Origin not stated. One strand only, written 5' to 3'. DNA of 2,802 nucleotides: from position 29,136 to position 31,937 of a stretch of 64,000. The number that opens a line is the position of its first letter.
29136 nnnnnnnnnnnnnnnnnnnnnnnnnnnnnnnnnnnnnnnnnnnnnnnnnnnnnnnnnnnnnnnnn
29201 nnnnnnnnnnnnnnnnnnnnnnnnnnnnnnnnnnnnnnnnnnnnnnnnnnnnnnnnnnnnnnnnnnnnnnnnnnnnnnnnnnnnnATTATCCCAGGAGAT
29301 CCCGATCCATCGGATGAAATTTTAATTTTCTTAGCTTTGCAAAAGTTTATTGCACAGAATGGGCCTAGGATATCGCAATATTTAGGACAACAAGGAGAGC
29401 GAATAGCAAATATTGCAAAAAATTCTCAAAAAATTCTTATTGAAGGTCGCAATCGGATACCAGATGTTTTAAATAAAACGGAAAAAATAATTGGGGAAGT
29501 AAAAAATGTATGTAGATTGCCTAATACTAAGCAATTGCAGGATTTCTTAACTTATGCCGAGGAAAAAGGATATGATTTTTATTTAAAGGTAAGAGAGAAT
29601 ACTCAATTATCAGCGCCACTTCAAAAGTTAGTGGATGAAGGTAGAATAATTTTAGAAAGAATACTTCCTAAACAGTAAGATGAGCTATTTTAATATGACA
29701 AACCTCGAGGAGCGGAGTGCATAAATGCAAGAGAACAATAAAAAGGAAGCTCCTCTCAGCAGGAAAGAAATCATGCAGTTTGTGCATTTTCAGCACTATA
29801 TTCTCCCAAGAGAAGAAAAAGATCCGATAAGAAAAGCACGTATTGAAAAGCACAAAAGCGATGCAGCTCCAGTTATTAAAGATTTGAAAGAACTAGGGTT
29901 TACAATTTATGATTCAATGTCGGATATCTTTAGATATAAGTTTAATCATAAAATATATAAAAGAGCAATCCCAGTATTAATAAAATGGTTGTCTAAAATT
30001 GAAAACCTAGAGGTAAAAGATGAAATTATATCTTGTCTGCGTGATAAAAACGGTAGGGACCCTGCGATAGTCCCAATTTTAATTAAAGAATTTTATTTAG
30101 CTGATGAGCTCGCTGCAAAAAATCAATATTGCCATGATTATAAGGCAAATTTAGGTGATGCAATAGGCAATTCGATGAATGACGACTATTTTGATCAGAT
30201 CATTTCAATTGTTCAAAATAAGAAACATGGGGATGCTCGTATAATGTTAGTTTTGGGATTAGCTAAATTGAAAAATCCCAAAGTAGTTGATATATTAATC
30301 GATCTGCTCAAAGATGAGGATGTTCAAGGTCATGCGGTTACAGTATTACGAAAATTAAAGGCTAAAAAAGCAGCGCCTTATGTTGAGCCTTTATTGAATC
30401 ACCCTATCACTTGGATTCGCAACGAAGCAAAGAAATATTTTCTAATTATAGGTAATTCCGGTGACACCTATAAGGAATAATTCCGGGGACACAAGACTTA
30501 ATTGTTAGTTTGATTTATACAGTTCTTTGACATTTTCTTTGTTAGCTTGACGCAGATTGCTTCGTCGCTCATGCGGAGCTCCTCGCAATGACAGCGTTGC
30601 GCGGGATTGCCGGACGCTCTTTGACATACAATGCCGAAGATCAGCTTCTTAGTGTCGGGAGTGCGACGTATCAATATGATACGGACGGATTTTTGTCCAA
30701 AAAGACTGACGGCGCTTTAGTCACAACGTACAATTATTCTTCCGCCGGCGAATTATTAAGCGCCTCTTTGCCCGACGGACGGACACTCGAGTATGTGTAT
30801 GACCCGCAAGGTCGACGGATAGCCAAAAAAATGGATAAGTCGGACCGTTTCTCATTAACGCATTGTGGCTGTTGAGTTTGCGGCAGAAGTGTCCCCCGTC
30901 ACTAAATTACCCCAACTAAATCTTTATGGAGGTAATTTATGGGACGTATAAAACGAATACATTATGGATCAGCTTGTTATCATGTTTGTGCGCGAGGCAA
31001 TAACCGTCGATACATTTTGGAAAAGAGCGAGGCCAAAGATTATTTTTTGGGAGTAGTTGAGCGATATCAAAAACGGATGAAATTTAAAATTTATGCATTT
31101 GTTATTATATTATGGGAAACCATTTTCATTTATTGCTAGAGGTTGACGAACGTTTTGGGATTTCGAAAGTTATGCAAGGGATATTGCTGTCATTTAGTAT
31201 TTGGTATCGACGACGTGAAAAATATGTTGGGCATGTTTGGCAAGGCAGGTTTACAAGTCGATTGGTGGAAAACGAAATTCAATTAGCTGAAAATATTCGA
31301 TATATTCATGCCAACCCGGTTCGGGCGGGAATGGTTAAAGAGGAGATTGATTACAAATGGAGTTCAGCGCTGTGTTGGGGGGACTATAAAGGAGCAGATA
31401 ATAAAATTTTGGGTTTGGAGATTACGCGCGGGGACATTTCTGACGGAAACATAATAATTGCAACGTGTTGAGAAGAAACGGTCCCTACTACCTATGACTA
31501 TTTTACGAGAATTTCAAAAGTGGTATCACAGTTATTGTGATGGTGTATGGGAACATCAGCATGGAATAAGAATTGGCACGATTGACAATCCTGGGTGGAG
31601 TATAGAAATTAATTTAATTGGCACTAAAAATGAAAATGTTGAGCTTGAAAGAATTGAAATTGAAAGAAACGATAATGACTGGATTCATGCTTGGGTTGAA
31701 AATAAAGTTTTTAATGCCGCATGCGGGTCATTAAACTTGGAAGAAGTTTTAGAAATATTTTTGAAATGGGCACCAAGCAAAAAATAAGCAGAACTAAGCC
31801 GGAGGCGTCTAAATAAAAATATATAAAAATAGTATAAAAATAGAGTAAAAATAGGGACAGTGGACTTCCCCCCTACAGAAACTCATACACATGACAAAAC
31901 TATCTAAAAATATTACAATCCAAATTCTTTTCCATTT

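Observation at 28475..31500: Orphan RHS C-terminus/immunity array downstream of toxin 1, with the third orphan cut by an IS200-like insertion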

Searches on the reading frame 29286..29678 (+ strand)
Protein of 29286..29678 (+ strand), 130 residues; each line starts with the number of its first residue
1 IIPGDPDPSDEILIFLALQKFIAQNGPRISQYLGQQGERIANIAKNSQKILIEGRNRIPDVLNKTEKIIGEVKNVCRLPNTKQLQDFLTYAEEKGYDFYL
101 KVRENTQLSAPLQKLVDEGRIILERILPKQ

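Call 19: search_protein_families(library=ncbifam, proteins=[window:29286-29678:+], max_evalue=0.01)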
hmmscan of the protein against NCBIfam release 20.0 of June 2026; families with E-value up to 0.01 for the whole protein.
window:29286-29678:+ (130 aa): 0 families

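Call 47: search_solved_structures(query=window:29286-29678:+, max_evalue=1)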
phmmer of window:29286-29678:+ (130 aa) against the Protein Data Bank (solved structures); distinct sequences matched with E-value up to 1: 3.
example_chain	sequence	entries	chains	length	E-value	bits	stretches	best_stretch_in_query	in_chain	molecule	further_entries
21ty_A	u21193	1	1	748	0.7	13.5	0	20-78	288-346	Free fatty acid receptor 2,human free fatty acid receptor 2 (FFA2) fused with de novo desi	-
9uvz_A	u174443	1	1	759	0.75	13.4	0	20-95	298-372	Lysophosphatidic acid receptor 2,ARK1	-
9uvy_A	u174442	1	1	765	0.82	13.3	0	20-95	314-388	Vasopressin V2 receptor,ARK1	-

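Call 51: find_homologous_proteins(query=window:29286-29678:+, max_evalue=0.001)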
Query window:29286-29678:+ (130 aa): 2 proteins with E <= 0.001 among 6 candidates.
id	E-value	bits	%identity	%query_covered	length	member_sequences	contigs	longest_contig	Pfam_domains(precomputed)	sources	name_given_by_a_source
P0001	4.8e-16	77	49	72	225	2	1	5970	PF15649.13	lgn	-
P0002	1.3e-7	50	39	82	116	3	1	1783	PF15649.13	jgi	jgi:phosphoserine phosphatase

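Call 63: find_encoding_contigs(protein=P0001, flank=6000, max_places=4)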
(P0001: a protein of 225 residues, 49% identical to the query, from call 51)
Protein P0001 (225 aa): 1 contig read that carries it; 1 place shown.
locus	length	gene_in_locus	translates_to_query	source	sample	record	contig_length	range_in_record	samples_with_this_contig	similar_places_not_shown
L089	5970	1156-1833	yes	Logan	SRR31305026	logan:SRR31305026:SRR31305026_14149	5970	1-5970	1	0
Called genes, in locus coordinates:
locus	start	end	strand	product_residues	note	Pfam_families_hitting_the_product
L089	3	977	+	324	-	?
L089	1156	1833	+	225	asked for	PF15649:Tox-REase-7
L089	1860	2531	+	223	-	-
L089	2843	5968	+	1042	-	?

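Call 64: find_related_loci(query=window:29286-29678:+, collection=metagenome_contigs, flank=8000)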
Query window:29286-29678:+ (130 aa) in metagenome_contigs; peptide patterns used: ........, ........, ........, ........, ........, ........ (x = any residue, [..] = any of these).
476 stretches matched a pattern; 10 encode a relative of the query (tblastn E <= 1e-3); 10 distinct loci.
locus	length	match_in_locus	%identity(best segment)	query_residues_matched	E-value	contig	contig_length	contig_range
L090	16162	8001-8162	47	1-51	2e-6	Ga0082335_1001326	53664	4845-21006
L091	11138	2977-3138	47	1-51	2e-6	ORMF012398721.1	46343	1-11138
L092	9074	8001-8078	58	74-99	2e-6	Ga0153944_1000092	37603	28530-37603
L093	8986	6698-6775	58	74-99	2e-6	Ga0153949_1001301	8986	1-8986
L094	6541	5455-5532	58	74-99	2e-6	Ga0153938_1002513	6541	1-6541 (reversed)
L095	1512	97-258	47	1-51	2e-6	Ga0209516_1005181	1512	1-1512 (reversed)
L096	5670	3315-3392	58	74-99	2e-6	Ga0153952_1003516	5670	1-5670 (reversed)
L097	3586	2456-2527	63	1-24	4e-6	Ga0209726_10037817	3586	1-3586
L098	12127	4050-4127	58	74-99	5e-6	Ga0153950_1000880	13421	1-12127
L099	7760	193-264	63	1-24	8e-6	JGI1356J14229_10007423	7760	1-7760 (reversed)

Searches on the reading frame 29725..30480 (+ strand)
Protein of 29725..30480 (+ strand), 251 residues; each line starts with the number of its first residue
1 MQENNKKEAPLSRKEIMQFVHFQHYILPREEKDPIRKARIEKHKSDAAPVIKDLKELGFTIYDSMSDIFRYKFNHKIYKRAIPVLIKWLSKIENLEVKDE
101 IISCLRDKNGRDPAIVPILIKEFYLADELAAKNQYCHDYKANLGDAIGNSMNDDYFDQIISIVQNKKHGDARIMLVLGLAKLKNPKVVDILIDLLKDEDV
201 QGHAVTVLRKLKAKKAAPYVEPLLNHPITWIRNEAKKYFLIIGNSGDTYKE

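Call 6: search_protein_families(library=pfam, proteins=[window:29725-30480:+], max_evalue=0.01)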
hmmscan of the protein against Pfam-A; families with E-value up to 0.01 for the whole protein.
window:29725-30480:+ (251 aa): 2 families
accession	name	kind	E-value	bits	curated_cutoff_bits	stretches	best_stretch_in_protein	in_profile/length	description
PF13646.12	HEAT_2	-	2.9e-12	47.1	27.7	1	158-235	3-83/88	HEAT repeats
PF03130.22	HEAT_PBS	-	3.2e-05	24.5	20.9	0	172-197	2-27/27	PBS lyase HEAT-like repeat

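Call 13: find_encoding_contigs(protein=window:29725-30480:+, flank=10000, max_places=10)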
Protein window:29725-30480:+ (251 aa): 2 contigs read that carry it; 2 places shown.
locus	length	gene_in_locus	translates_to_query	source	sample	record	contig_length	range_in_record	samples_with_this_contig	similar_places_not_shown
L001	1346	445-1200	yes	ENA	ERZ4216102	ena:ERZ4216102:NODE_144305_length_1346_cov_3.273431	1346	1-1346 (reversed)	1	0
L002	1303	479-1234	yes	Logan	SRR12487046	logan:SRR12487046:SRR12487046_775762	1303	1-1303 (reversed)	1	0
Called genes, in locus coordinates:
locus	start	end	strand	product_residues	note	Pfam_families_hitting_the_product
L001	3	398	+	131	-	?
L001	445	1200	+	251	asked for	PF13646:HEAT_2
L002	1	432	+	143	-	?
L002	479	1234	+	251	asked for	PF13646:HEAT_2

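Call 19: search_protein_families(library=ncbifam, proteins=[window:29725-30480:+], max_evalue=0.01)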
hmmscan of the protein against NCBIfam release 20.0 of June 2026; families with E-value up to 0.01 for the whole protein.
window:29725-30480:+ (251 aa): 2 families
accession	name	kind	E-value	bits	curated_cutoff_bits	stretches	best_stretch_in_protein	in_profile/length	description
NF007244.0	PRK09687.1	equivalog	0.00027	20.3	275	1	160-225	200-264/285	putative lyase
NF045915.1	PhycobilmeDegNblB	equivalog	0.00045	19.8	300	1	136-233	80-179/214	phycobilisome degradation protein NblB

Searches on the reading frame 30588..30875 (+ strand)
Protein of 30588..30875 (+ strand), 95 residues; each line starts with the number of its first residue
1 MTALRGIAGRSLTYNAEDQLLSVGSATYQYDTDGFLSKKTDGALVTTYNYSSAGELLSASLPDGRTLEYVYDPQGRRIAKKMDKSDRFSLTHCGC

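Call 6: search_protein_families(library=pfam, proteins=[window:30588-30875:+], max_evalue=0.01)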
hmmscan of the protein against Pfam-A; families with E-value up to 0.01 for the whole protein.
window:30588-30875:+ (95 aa): 2 families
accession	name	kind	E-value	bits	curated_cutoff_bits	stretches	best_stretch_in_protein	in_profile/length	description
PF05593.20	RHS_repeat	-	2.1e-11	44.4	22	2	50-79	1-30/38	RHS Repeat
PF25023.1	TEN_YD-shell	-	2.6e-05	23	50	1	11-84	670-740/909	Teneurin YD-shell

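Call 75: search_protein_families(library=ncbifam, proteins=[window:30588-30875:+], max_evalue=0.001)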
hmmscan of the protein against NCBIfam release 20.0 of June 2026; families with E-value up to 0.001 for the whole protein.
window:30588-30875:+ (95 aa): 1 family
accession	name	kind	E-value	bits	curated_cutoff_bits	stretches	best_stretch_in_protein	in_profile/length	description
TIGR01643.1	YD_repeat_2x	repeat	2e-11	43.9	15.8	1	50-90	1-41/42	YD repeat-containing protein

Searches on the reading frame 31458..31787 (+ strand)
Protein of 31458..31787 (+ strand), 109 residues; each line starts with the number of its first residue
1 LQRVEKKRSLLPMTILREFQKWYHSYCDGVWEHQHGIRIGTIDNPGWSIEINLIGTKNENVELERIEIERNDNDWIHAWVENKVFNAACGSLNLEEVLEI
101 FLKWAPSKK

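Call 6: search_protein_families(library=pfam, proteins=[window:31458-31787:+], max_evalue=0.01)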
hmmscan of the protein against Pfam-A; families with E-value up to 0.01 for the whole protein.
window:31458-31787:+ (109 aa): 1 family
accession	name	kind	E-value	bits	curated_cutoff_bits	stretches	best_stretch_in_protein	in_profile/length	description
PF15580.11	Imm53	-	3.1e-31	107.4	25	1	17-105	2-91/92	Immunity protein 53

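Call 19: search_protein_families(library=ncbifam, proteins=[window:31494-31787:+], max_evalue=0.01)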
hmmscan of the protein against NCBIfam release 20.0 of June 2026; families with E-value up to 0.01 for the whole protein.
window:31494-31787:+ (97 aa): 0 families

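Call 34: find_encoding_contigs(protein=window:31494-31787:+, flank=10000, max_places=10)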
Protein window:31494-31787:+ (97 aa): 3 contigs read that carry it; 3 places shown.
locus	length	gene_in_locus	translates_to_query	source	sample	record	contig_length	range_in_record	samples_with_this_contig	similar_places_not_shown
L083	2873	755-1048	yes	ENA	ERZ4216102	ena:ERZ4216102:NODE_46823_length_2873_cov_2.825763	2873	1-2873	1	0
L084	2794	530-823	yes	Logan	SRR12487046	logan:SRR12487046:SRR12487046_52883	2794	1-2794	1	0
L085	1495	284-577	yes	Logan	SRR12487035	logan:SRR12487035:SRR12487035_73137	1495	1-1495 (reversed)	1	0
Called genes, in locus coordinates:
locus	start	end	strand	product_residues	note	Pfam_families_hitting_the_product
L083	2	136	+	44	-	?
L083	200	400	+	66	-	-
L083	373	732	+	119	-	PF01797:Y1_Tnp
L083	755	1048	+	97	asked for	PF15580:Imm53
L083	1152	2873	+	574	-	?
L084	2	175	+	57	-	?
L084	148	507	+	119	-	PF01797:Y1_Tnp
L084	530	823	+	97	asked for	PF15580:Imm53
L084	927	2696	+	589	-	PF13226:DUF4034 (weak), PF13432:TPR_16 (weak), PF13414:TPR_11 (weak), PF13432:TPR_16 (weak), PF00515:TPR_1 (weak), PF13414:TPR_11, PF14559:TPR_19 (weak), PF00515:TPR_1 (weak), +11 more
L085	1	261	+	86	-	?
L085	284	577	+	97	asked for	PF15580:Imm53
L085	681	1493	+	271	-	?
